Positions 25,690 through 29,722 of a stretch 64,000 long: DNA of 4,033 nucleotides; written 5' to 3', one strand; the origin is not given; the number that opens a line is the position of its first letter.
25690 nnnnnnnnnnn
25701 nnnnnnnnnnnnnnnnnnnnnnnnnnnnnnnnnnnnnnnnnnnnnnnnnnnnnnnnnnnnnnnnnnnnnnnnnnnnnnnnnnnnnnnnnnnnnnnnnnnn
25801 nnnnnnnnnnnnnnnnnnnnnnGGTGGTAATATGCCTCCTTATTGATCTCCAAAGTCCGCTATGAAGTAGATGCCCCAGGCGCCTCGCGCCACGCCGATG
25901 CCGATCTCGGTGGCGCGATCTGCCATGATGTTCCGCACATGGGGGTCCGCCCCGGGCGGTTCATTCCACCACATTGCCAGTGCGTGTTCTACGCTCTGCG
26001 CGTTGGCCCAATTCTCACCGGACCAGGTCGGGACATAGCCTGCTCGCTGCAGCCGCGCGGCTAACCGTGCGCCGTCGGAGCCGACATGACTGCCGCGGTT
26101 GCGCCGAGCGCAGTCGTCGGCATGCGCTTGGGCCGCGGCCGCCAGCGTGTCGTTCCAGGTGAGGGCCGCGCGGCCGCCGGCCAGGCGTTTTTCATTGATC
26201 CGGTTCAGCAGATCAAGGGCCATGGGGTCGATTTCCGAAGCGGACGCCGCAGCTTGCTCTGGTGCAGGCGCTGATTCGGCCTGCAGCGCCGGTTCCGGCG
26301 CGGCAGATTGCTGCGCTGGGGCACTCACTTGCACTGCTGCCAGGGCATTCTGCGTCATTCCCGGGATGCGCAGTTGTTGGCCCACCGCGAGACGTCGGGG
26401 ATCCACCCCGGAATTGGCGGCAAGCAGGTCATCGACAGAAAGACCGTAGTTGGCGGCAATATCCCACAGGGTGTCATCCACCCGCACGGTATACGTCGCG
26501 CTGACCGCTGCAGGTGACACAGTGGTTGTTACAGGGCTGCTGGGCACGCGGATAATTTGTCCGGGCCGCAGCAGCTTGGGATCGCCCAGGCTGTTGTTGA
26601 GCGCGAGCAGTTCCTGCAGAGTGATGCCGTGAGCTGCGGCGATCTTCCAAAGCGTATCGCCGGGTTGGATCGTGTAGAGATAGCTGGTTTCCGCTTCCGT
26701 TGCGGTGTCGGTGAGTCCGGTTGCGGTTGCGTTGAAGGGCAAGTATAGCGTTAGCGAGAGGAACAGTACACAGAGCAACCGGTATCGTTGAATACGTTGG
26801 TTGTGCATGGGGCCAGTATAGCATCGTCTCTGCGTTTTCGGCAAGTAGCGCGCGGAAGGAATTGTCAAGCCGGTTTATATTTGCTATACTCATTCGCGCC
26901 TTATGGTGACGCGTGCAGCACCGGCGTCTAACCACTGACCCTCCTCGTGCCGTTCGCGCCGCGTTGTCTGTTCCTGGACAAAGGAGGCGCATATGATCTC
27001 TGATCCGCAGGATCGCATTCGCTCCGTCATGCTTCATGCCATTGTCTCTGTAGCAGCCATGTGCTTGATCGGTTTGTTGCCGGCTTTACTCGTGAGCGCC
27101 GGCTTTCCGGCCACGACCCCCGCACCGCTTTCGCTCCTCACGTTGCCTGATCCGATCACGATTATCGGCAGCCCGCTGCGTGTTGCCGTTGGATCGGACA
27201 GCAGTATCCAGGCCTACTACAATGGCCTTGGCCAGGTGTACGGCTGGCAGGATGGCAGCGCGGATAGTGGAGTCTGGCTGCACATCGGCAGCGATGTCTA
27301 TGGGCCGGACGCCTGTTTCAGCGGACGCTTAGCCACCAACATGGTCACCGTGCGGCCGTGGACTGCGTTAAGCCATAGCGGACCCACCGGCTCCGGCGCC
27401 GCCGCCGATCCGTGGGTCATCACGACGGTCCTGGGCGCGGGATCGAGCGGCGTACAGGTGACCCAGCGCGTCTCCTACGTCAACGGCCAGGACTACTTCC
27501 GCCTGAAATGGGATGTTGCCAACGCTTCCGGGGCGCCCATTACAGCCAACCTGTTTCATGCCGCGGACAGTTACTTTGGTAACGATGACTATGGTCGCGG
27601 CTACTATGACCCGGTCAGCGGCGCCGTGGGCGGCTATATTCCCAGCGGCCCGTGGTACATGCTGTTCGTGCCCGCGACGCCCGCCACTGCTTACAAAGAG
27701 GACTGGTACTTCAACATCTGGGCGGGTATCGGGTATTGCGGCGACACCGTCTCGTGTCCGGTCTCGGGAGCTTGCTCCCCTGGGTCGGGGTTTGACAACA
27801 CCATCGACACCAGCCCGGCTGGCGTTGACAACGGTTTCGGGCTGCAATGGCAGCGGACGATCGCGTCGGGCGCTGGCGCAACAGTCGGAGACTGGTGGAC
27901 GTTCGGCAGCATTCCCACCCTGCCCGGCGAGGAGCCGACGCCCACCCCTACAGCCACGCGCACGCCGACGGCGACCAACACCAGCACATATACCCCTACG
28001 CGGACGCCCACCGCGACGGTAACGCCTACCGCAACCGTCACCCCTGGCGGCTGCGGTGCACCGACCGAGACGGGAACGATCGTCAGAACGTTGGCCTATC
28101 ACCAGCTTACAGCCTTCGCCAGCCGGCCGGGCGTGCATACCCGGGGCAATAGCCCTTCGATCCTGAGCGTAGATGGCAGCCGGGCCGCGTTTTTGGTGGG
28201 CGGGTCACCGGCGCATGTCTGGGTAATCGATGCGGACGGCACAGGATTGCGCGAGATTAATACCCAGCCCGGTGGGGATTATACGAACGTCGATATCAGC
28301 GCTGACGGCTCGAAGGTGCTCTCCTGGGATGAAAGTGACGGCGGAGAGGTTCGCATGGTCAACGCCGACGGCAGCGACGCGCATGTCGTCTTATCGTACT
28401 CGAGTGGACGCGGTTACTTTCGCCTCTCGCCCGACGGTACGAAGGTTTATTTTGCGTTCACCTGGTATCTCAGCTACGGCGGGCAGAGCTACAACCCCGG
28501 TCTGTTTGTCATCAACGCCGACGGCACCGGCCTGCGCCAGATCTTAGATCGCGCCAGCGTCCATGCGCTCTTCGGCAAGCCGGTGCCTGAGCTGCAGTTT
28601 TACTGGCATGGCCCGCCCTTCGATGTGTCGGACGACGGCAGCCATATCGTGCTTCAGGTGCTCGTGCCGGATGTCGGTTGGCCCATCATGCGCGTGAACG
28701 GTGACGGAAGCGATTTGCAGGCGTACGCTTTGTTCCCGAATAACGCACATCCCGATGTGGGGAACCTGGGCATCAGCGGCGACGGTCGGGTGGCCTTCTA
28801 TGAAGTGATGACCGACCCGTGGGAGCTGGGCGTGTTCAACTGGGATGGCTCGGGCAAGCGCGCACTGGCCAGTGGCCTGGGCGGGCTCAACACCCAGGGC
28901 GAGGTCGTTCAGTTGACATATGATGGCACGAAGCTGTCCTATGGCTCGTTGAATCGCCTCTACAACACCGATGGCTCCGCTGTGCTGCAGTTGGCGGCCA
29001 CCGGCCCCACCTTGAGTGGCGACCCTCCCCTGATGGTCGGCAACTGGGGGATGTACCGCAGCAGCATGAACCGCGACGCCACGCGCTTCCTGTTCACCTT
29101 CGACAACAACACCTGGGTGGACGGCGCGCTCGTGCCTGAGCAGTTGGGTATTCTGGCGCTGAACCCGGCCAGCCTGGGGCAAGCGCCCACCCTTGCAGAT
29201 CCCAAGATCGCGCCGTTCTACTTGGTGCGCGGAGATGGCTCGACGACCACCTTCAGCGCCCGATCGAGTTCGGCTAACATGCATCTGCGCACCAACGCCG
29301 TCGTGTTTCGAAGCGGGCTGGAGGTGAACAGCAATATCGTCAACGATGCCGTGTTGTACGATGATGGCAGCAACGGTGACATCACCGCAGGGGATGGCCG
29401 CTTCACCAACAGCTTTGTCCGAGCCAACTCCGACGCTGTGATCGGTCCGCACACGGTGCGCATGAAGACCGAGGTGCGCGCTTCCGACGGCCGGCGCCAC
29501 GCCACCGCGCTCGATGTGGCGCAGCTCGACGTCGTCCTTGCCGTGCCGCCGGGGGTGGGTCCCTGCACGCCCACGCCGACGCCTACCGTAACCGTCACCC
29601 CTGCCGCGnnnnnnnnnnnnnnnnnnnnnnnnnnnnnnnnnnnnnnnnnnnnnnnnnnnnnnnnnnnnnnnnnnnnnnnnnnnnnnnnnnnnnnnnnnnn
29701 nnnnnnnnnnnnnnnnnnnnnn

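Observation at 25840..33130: Giant 2045-aa modular surface protein (duplicated beta-propeller modules plus CARDB and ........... metalloprotease-like end) divergently paired with a LysM-CAP secreted protein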

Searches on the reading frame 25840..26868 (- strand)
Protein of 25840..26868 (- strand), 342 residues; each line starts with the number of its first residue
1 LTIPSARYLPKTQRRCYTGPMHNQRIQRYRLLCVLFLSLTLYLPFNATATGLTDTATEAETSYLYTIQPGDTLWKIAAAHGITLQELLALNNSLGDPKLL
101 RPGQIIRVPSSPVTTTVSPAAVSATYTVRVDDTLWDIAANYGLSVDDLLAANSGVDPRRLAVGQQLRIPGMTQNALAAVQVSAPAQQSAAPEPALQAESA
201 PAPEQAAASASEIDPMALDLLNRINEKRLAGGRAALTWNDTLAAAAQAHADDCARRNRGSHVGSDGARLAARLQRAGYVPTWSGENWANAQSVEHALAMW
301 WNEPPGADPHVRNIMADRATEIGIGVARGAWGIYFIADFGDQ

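Call 5: search_protein_families(library=pfam, proteins=[window:25840-26868:-], max_evalue=0.1)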
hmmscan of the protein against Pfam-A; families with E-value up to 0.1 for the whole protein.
window:25840-26868:- (342 aa): 9 families
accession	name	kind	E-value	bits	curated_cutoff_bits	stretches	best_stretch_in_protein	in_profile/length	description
PF01476.26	LysM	-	6.1e-33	112.9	20.9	2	65-109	1-43/43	LysM domain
PF00188.32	CAP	-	3.8e-21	76.5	21.1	1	221-336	1-114/117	Cysteine-rich secretory protein family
PF23577.1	LysM_RLK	-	1.3e-07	32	27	2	65-88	3-25/44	LysM domain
PF23472.1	LysM2_CERK1_LYK3_4_5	-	1.8e-05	25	27.4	1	124-169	6-54/56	LYK3/4/5 LysM2 domain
PF23457.1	LysM2_NFP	-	0.0011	19.4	36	0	65-109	8-54/56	NFP LysM2 domain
PF23473.1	LysM3_LYK4_5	-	0.0017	18.8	29.3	0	125-152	4-31/48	LYK4/5 LysM3 domain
PF04225.17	LysM_OapA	-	0.0031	18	22.3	0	124-186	3-69/85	Opacity-associated protein A LysM-like domain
PF22310.2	NMB0315_dom_I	-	0.0075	17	27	0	67-108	8-52/83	NMB0315-like, domain I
PF23446.1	LysM1_NFP_LYK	-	0.076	14.3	36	0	68-109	11-54/60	NFP/LYK LysM1 domain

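Call 6: search_protein_families(library=ncbifam, proteins=[window:25840-26868:-], max_evalue=0.1)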
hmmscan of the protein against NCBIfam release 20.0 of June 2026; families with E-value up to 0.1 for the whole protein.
window:25840-26868:- (342 aa): 22 families
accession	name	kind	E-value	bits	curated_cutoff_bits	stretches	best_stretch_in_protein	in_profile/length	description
TIGR02899.1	spore_safA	subfamily_domain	5.3e-22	77.5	67.85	2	67-110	1-44/44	SafA/ExsA family spore coat assembly protein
NF052539.1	DivAsocLipDalA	equivalog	9.3e-21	74.4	200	1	178-328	10-156/169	divisome-associated lipoprotein DalA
NF040883.1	amid_act_ActS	equivalog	3.2e-15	56.1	375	2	123-200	33-109/242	amidase activator ActS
NF042931.1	SAG1386_EF1546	equivalog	1e-14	54.9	80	2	54-108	101-157/158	SAG1386/EF1546 family surface-associated protein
NF008050.0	PRK10783.1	equivalog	4.5e-13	48.3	508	1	58-167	339-446/457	murein transglycosylase D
NF004974.0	PRK06347.1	equivalog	8.2e-12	44.9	701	1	53-168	469-591/592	1,4-beta-N-acetylmuramoylhydrolase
NF041208.1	celldiv_DipM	equivalog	1.9e-11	43.9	740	2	119-209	179-265/419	cell division endopeptidase DipM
NF052398.1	Agg_Promo_Fact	equivalog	3.7e-11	43.6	170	2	120-208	25-111/202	aggregation-promoting factor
NF008399.0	PRK11198.1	equivalog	8.6e-11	42.5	134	2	54-110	87-147/149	peptidoglycan-binding protein LysM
NF050804.1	CellDivDipMCaul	equivalog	1.5e-09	37.2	900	1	117-178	302-363/634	cell division endopeptidase DipM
NF010495.0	PRK13914.1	equivalog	1.7e-09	37.2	647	2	122-191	198-269/481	invasion associated endopeptidase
NF008123.1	PRK10871.1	equivalog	4e-09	36.3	311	2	124-201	105-186/365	murein hydrolase activator NlpD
NF047755.1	LIC_10271_M23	exception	5.4e-09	36.1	180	2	121-180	22-81/207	LIC_10271 family cell wall hydrolase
TIGR02909.1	spore_YkwD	subfamily_domain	1.4e-08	34.7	171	1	220-339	8-125/127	uncharacterized protein, YkwD family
NF010723.1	PRK14125.1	equivalog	2.4e-08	33.8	60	1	37-110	11-86/87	cell division suppressor protein YneA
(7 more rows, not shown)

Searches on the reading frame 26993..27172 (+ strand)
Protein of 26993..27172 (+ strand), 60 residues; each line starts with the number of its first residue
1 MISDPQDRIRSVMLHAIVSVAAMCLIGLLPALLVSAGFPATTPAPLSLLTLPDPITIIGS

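Call 56: search_protein_families(library=ncbifam, proteins=[window:26993-27172:+], max_evalue=10)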
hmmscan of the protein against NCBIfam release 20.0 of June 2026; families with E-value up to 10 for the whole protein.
seq(60 aa): 0 families

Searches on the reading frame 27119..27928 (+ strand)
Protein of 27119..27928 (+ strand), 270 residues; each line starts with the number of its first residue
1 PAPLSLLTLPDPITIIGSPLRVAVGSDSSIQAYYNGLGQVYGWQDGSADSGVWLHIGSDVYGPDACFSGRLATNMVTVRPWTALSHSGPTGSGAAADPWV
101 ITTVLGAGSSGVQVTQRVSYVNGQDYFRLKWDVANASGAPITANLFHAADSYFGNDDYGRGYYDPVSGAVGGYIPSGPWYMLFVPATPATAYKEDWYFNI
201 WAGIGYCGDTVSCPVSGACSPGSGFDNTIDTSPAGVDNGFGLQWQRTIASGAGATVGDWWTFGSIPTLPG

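Call 22: find_homologous_proteins(query=window:27119-27928:+)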
Query seq(270 aa) (270 aa): 23 proteins with E <= 0.001 among 2769 candidates.
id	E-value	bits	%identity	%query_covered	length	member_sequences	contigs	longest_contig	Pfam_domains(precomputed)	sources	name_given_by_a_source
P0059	1.4e-119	418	70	100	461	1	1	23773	-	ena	-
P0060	1.6e-110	388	79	79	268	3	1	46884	-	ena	-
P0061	2.1e-105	371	63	100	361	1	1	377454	-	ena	-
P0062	2.1e-102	361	61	97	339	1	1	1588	-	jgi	-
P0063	1.2e-98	349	72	76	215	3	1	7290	-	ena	-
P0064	8.9e-96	339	60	97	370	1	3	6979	-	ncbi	-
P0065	1.7e-79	286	67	73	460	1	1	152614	-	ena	-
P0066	2.7e-78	282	74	61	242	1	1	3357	-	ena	-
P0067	5.1e-72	261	50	95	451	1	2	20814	-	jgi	jgi:hypothetical protein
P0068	2.2e-67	246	65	63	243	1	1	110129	-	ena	-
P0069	9.1e-66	241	54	86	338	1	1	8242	-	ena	-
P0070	9.4e-65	238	49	94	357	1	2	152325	-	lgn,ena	-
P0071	1.2e-59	221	49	92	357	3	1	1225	-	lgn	-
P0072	1.7e-58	217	46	95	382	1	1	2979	-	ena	-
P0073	3.7e-57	213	45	93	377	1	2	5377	-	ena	-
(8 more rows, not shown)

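Call 42: predict_structure(alignment_id=A2)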
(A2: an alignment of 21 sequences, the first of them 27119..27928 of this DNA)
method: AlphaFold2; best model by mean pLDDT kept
length: 270 residues; sequences in the alignment: 21
mean_pLDDT: 88.8   pTM: 0.89
mean pLDDT of the five models: 88.8, 88.0, 87.5, 85.6, 84.9
residues with pLDDT >= 90: 181; 70-90: 60; 50-70: 22; < 50: 7
segments of 3 or more residues with pLDDT < 50: 1-3, 42-44
pLDDT, mean of each block of 10 residues (from residue 1): 59 93 93 74 55 96 81 76 97 98 97 98 97 98 95 77 95 84 96 93 92 90 96 83 98 98 88
secondary structure, 60 per line:
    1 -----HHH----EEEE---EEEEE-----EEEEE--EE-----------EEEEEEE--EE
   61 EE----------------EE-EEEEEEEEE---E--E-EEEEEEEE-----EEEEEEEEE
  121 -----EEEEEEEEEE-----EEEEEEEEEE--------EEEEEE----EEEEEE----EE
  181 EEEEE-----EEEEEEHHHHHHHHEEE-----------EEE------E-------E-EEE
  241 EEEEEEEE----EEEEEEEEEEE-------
elements in order: E13-16 E20-24 E30-34 E50-56 E59-62 E82-90 E99-106 E112-120 E126-135 E141-150 E159-164 E169-174 E179-185 E191-196 H197-204 E205-207 E219-221 E238-248 E253-263

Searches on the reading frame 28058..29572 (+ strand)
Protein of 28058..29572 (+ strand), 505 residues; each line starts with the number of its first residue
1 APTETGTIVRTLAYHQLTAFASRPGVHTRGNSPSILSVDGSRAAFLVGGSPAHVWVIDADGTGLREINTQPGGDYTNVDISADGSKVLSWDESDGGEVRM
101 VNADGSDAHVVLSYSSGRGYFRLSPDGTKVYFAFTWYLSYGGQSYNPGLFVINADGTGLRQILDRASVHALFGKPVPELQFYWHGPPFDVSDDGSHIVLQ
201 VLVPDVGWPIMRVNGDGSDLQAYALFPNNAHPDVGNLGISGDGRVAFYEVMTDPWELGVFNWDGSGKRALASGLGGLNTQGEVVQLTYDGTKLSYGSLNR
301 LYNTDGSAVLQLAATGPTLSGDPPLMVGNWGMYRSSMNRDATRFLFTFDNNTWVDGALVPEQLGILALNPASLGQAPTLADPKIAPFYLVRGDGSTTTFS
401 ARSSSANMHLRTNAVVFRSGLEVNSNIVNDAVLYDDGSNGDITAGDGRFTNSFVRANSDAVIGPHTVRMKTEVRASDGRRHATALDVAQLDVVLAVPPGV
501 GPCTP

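Call 57: search_protein_families(library=pfam, proteins=[window:28058-29572:+], max_evalue=0.01)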
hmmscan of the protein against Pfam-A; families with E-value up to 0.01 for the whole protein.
window:28058-29572:+ (505 aa): 0 families
